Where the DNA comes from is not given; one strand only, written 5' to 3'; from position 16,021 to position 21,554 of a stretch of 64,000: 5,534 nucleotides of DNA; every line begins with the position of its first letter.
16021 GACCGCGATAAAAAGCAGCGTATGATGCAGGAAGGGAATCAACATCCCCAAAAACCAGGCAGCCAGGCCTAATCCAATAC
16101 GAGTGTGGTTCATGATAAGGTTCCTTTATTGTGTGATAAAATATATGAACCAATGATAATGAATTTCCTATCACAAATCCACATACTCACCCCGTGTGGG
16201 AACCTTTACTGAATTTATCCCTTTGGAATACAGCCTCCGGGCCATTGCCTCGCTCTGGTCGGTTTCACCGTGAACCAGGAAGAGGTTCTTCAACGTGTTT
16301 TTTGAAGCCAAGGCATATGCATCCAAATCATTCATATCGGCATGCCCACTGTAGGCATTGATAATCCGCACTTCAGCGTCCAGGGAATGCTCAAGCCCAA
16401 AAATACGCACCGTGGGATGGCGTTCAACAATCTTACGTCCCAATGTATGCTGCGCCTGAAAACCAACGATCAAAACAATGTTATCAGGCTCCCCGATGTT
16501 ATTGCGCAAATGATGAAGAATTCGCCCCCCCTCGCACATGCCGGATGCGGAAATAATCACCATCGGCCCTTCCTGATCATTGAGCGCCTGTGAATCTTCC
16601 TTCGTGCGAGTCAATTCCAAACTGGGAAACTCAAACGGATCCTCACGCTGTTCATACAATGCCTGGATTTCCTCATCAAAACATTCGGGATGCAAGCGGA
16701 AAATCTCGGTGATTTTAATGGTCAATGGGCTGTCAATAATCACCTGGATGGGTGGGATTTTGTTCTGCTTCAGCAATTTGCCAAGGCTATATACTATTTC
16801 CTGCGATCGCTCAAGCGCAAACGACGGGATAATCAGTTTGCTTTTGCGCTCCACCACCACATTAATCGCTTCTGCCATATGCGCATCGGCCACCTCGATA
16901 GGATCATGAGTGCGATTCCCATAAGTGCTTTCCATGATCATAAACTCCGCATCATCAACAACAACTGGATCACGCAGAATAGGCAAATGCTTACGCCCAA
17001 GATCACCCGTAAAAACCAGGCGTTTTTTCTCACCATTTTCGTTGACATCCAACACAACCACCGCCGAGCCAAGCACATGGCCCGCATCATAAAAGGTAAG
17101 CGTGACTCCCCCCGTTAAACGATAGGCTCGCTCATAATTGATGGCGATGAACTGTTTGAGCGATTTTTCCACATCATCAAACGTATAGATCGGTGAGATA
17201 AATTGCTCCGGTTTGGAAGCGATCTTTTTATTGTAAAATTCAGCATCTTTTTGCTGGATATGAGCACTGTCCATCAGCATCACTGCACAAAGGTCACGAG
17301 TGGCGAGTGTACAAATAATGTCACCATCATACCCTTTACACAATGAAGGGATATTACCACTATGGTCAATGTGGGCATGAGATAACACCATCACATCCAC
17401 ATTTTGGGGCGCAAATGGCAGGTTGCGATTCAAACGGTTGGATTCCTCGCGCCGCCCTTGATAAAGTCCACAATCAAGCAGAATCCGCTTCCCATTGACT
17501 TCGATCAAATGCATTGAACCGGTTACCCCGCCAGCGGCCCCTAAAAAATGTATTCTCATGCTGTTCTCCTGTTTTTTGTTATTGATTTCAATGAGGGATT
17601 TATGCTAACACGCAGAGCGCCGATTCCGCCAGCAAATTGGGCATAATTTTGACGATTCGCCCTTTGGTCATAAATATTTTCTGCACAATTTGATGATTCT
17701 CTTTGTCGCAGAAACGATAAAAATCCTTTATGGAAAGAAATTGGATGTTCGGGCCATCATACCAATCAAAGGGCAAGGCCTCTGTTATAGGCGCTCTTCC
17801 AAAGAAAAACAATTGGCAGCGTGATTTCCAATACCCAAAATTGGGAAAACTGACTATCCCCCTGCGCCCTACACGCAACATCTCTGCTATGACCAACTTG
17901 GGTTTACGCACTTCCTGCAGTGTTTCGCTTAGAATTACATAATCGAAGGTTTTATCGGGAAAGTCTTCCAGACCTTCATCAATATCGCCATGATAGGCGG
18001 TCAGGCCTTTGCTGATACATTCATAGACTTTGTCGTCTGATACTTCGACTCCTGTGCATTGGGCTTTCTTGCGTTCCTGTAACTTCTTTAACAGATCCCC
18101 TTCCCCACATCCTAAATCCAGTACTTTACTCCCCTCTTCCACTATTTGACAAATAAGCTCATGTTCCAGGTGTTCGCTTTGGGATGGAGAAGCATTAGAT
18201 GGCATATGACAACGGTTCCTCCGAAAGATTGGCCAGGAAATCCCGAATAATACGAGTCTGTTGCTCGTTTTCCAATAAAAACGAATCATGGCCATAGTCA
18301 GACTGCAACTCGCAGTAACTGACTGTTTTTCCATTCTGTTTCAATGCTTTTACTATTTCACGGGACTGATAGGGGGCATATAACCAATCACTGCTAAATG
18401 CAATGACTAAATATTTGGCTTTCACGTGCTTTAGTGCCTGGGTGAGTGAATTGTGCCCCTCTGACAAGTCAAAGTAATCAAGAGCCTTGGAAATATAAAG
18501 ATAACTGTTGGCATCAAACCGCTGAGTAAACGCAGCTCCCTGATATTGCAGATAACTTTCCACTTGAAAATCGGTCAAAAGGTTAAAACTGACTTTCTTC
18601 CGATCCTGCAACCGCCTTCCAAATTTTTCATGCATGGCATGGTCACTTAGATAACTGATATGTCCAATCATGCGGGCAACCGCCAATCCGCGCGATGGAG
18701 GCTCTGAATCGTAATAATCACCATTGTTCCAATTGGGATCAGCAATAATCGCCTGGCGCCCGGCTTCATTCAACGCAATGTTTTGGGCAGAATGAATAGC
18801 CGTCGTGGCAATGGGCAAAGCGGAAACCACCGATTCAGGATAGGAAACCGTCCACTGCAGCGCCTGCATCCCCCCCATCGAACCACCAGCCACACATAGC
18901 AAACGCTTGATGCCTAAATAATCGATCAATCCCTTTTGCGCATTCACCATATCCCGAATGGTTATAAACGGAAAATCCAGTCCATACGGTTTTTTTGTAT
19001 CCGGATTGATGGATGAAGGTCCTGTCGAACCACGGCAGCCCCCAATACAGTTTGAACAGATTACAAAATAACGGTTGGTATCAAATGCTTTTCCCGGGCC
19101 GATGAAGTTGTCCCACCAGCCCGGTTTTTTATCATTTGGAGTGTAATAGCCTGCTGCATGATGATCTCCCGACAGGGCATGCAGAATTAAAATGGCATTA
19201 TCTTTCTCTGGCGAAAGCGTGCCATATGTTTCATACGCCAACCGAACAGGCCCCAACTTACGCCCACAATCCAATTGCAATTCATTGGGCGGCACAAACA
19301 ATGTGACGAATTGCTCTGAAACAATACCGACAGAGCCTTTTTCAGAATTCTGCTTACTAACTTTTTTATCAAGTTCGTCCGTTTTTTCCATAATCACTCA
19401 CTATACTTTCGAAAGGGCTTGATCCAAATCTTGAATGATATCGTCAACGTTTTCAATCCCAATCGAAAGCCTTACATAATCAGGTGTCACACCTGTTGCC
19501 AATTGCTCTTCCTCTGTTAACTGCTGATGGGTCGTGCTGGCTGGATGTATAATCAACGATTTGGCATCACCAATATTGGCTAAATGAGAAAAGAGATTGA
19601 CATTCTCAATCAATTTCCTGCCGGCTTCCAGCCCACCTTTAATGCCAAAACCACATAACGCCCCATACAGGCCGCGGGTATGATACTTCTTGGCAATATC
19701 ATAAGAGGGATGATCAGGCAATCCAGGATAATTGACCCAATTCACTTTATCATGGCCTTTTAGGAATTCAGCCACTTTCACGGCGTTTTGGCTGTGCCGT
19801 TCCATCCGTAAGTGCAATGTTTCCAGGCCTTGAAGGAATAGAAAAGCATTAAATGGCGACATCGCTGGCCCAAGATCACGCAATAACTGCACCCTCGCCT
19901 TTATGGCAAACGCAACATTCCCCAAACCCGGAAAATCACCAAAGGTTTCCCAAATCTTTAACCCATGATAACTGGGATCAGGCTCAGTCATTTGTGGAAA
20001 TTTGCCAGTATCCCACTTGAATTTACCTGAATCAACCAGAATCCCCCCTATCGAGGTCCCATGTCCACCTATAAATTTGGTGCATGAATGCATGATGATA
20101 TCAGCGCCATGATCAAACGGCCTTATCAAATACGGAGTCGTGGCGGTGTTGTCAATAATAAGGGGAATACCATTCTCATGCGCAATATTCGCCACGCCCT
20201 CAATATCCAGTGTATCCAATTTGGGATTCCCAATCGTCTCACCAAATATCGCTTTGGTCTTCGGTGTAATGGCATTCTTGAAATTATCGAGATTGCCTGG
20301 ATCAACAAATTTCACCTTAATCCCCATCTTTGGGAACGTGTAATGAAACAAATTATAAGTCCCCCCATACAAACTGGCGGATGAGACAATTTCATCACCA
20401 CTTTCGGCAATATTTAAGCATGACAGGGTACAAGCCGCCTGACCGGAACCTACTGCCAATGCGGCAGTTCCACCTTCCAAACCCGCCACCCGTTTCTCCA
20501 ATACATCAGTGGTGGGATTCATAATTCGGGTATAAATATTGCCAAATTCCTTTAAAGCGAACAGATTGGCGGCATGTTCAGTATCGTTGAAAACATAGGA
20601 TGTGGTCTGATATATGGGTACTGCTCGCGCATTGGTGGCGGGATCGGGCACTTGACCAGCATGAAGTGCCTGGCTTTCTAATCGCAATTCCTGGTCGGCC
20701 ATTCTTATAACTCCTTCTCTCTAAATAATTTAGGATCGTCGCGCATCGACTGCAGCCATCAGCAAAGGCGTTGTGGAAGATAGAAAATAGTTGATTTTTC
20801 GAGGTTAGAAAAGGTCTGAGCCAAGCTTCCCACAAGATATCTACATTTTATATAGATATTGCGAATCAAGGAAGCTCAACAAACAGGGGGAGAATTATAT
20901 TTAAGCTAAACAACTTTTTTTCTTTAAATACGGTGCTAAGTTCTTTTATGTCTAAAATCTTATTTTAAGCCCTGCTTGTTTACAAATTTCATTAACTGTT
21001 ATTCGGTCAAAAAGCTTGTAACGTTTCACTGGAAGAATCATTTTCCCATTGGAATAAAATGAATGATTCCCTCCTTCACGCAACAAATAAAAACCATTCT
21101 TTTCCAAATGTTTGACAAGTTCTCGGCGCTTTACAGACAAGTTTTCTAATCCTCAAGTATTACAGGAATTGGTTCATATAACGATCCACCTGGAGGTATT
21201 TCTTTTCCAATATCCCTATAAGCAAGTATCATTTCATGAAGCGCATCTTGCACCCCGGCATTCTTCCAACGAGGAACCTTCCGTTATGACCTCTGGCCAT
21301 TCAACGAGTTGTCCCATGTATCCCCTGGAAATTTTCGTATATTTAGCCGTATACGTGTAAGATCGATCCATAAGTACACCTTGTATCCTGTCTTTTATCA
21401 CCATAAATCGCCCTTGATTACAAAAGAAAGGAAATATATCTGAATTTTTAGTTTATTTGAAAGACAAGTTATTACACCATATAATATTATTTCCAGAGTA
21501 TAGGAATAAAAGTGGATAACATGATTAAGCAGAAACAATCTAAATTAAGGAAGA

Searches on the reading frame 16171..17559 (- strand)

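Call 84: search_protein_families(library=pfam, proteins=[window:16171-17559:-], max_evalue=0.001)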
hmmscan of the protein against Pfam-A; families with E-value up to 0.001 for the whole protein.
window:16171-17559:- (462 aa): 5 families
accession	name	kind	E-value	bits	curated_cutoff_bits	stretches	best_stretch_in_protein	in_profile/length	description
PF10996.14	Beta-Casp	-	2.4e-39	135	27.7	1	253-377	2-120/120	Beta-Casp domain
PF16661.11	Lactamase_B_6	-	8.6e-14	51.8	27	1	18-171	1-150/193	Metallo-beta-lactamase superfamily domain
PF00753.33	Lactamase_B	-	5.1e-10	40.1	22.7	1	10-78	2-68/196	Metallo-beta-lactamase superfamily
PF07521.17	RMMBL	-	7.8e-09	35.9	21.6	1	395-448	6-58/63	Zn-dependent metallo-hydrolase RNA specificity domain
PF12706.13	Lactamase_B_2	-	5.9e-08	33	27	1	25-90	2-69/200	Beta-lactamase superfamily domain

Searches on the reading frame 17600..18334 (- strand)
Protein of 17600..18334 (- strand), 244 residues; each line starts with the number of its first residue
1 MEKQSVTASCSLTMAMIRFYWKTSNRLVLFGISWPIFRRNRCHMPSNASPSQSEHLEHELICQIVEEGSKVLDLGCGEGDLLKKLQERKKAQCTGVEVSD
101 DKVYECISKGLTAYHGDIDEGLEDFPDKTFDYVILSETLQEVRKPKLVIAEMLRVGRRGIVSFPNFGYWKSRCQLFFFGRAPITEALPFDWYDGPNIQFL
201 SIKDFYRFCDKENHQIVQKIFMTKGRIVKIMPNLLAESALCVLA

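Call 84: search_protein_families(library=pfam, proteins=[window:17600-18334:-], max_evalue=0.001)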
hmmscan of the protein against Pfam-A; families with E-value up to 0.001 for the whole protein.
window:17600-18334:- (244 aa): 8 families
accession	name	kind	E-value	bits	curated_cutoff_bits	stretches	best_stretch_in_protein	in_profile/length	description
PF07021.18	MetW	-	1.7e-67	227.2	21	1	57-242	3-192/193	Methionine biosynthesis protein MetW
PF13847.12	Methyltransf_31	-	2.8e-13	50.2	27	1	67-159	3-104/145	Methyltransferase domain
PF08241.18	Methyltransf_11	-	2.1e-12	47.9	21.2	1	72-159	1-90/95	Methyltransferase domain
PF13649.12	Methyltransf_25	-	6.4e-12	46.4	27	1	71-158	1-95/97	Methyltransferase domain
PF13489.12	Methyltransf_23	-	6.6e-10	39.4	27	1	66-153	21-105/164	Methyltransferase domain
PF08242.18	Methyltransf_12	-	4.2e-07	31.1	30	1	72-154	1-90/98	Methyltransferase domain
PF02353.26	CMAS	-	0.00035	20.4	27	1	52-104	47-99/273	Mycolic acid cyclopropane synthetase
PF01209.24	Ubie_methyltran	-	0.00099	18.9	20.1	0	62-159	42-146/233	ubiE/COQ5 methyltransferase family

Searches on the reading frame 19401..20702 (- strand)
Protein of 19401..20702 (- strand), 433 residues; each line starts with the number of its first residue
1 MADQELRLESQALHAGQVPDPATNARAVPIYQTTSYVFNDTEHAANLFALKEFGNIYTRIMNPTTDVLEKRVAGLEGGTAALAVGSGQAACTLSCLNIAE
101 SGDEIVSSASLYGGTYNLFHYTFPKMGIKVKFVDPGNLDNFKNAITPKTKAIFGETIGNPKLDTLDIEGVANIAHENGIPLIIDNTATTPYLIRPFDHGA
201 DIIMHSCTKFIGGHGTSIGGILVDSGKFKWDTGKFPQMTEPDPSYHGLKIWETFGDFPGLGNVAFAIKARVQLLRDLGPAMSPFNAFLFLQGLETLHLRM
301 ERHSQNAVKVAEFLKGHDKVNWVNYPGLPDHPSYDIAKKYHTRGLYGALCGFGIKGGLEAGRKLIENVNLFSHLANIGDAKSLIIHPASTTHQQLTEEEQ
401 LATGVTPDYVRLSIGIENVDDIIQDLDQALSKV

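Call 35: list_cluster_members(proteins=[P0001, P0121, window:19401-20702:-, window:27254-28930:-])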
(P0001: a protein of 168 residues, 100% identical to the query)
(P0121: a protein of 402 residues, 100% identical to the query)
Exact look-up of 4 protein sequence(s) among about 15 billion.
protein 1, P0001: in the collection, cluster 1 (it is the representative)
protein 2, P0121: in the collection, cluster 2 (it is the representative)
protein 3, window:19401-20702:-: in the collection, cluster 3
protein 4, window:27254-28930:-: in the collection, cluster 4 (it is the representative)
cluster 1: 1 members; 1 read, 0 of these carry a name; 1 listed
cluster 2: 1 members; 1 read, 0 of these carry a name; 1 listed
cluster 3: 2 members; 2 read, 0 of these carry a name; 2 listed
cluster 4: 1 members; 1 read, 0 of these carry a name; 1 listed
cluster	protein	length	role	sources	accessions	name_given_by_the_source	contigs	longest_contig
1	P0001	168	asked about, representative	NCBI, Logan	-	-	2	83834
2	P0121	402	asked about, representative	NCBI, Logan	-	-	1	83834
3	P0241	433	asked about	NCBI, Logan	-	-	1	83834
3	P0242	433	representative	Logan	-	-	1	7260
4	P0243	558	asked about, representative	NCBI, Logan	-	-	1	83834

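Call 72: find_homologous_proteins(query=window:19401-20702:-, max_evalue=1e-50)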
Query window:19401-20702:- (433 aa): 8000 proteins with E <= 1e-50 among 8000 candidates; the best 120 are listed.
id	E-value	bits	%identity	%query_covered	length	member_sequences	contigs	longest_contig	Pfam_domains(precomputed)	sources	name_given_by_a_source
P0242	8.2e-290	979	97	100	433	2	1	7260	PF01053.27,PF01041.24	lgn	-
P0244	1.3e-256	870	86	100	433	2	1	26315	PF01053.27,PF01041.24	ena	-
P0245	1.1e-252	857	85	100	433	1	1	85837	PF00266.26,PF01212.28,PF01053.27,PF01041.24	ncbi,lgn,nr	ncbi:MAG: aminotransferase class V-fold PLP-dependent enzyme [bacterium]|nr:aminotransferase class V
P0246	1.0e-251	853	84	100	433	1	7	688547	PF01053.27,PF01041.24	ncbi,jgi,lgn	ncbi:MAG: homocysteine synthase [bacterium]|jgi:O-acetylhomoserine (thiol)-lyase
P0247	1.7e-250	849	84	100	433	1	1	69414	PF01212.28,PF01053.27,PF01041.24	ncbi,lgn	-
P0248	2.8e-248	842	83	100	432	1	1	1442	PF01053.27,PF01041.24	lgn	-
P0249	3.1e-248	842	83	100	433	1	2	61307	PF01212.28,PF01053.27,PF01041.24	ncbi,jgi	jgi:O-acetylhomoserine (thiol)-lyase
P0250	3.3e-247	839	82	100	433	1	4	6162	PF01053.27,PF01041.24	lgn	-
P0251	1.3e-246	837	82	100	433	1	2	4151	PF01053.27,PF01041.24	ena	-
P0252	8.5e-246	834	83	100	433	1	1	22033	PF00155.28,PF01212.28,PF01053.27,PF01041.24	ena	-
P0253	5.0e-245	831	81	100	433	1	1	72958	PF01053.27,PF01041.24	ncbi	-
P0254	7.2e-245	831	80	100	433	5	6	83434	PF00266.26,PF01212.28,PF01053.27,PF01041.24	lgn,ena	-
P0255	7.8e-245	831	81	100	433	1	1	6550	PF01212.28,PF01053.27,PF01041.24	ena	-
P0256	8.9e-245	831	82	100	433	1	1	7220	PF01053.27,PF01041.24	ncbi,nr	ncbi:MAG: O-acetylhomoserine aminocarboxypropyltransferase/cysteine synthase [Candidatus Omnitrophic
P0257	3.0e-244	829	82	99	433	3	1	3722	PF01053.27,PF01041.24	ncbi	-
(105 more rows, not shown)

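Call 74: find_encoding_contigs(protein=P0244, flank=10000, max_places=1)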
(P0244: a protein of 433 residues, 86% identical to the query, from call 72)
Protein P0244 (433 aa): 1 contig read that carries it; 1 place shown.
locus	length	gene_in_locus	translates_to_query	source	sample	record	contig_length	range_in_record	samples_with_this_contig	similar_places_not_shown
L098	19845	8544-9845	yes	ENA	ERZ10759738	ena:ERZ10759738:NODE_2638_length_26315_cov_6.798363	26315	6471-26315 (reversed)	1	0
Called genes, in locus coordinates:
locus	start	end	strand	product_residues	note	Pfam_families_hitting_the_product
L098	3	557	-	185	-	?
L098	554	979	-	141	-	PF12840:HTH_20 (weak), PF01022:HTH_5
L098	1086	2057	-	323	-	PF01699:Na_Ca_ex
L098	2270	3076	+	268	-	PF23441:SDR, PF00106:adh_short, PF08659:KR, PF13561:adh_short_C2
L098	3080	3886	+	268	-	PF13580:SIS_2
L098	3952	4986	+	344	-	PF01717:Meth_synt_2, PF08267:Meth_synt_1 (weak)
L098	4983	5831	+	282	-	PF13483:Lactamase_B_3, PF12706:Lactamase_B_2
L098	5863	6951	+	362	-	PF01408:GFO_IDH_MocA, PF22725:GFO_IDH_MocA_C3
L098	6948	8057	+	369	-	PF01408:GFO_IDH_MocA, PF03447:NAD_binding_3 (weak), PF22725:GFO_IDH_MocA_C3, PF02894:GFO_IDH_MocA_C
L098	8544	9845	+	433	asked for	PF01053:Cys_Met_Meta_PP, PF01041:DegT_DnrJ_EryC1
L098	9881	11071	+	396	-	PF00561:Abhydrolase_1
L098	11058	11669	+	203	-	PF07021:MetW, PF13489:Methyltransf_23, PF13847:Methyltransf_31, PF08241:Methyltransf_11, PF08242:Methyltransf_12, PF13649:Methyltransf_25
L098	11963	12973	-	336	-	PF02156:Glyco_hydro_26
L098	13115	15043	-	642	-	PF22848:ASD1_dom, PF06964:Alpha-L-AF_C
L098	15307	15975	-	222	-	PF07963:N_methyl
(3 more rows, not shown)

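Call 75: find_encoding_contigs(protein=P0245, flank=10000, max_places=1)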
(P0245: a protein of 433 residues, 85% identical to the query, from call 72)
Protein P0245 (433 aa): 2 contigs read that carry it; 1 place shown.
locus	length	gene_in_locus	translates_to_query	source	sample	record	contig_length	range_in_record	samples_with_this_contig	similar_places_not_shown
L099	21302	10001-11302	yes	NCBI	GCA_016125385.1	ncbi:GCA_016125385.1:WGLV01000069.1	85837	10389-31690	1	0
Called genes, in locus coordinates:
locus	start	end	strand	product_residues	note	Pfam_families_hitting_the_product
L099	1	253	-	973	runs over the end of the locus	PF01261:AP_endonuc_2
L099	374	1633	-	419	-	PF00144:Beta-lactamase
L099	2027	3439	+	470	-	-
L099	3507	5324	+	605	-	PF00413:Peptidase_M10 (weak), PF07705:CARDB (faint)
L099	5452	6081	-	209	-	PF22624:AASDHPPT_N, PF01648:ACPS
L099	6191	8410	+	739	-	PF17132:Glyco_hydro_106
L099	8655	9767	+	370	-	PF01408:GFO_IDH_MocA, PF03447:NAD_binding_3 (weak), PF22725:GFO_IDH_MocA_C3, PF02894:GFO_IDH_MocA_C (weak)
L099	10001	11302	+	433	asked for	PF01053:Cys_Met_Meta_PP, PF00266:Aminotran_5 (weak), PF01041:DegT_DnrJ_EryC1, PF01212:Beta_elim_lyase (faint)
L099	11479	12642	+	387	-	PF00561:Abhydrolase_1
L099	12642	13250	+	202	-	PF07021:MetW, PF13489:Methyltransf_23, PF13847:Methyltransf_31, PF08241:Methyltransf_11, PF08242:Methyltransf_12, PF13649:Methyltransf_25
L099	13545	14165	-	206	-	-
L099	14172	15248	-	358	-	PF01408:GFO_IDH_MocA, PF22725:GFO_IDH_MocA_C3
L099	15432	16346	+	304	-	-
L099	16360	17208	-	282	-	PF13483:Lactamase_B_3, PF12706:Lactamase_B_2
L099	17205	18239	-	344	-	PF01717:Meth_synt_2, PF08267:Meth_synt_1 (weak)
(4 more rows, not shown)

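Call 76: find_encoding_contigs(protein=P0246, flank=10000, max_places=1)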
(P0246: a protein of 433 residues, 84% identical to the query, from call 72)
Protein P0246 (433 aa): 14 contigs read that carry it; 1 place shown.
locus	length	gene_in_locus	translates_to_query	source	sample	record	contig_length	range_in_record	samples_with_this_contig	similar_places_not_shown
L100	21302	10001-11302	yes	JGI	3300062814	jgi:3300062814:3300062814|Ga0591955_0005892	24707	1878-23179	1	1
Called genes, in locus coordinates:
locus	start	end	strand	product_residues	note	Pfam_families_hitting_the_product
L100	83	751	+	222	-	PF07963:N_methyl (weak)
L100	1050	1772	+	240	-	PF01408:GFO_IDH_MocA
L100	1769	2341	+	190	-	-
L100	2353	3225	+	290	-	PF04794:YdjC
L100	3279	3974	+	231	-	PF13189:Cytidylate_kin2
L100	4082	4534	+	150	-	-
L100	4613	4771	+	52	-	-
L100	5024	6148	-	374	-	PF08331:QueG_DUF1730, PF13484:Fer4_16, PF13646:HEAT_2, PF03130:HEAT_PBS (faint)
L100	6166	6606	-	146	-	PF01850:PIN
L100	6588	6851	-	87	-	-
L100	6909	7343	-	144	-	PF01850:PIN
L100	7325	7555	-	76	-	PF02604:PhdYeFM_antitox (weak)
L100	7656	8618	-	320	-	PF00480:ROK, PF01869:BcrAD_BadFG (faint)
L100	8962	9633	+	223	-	PF02163:Peptidase_M50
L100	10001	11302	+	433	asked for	PF01053:Cys_Met_Meta_PP, PF01041:DegT_DnrJ_EryC1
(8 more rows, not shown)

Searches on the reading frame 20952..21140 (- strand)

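Call 3: search_protein_families(library=pfam, proteins=[window:20952-21140:-], max_evalue=0.01)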
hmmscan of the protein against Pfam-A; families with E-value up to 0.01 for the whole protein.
window:20952-21140:- (62 aa): 1 family
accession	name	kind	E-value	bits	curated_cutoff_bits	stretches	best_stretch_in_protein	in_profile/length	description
PF07927.17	HicA_toxin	-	4.9e-11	43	27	1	6-58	2-58/58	HicA toxin of bacterial toxin-antitoxin,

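Call 60: search_protein_families(library=padloc, proteins=[window:20952-21140:-], max_evalue=0.01)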
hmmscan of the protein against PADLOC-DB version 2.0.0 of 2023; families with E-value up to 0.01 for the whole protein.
window:20952-21140:- (62 aa): 0 families

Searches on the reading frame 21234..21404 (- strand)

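Call 3: search_protein_families(library=pfam, proteins=[window:21234-21404:-], max_evalue=0.01)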
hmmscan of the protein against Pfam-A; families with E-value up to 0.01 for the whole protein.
window:21234-21404:- (56 aa): 1 family
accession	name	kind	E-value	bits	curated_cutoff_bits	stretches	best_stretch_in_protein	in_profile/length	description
PF21748.3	UPF0150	-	0.00057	20.2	27.3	1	19-50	9-42/64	UPF0150-like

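Call 60: search_protein_families(library=padloc, proteins=[window:21234-21404:-], max_evalue=0.01)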
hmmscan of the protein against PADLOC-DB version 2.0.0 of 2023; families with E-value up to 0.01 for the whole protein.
window:21234-21404:- (56 aa): 0 families
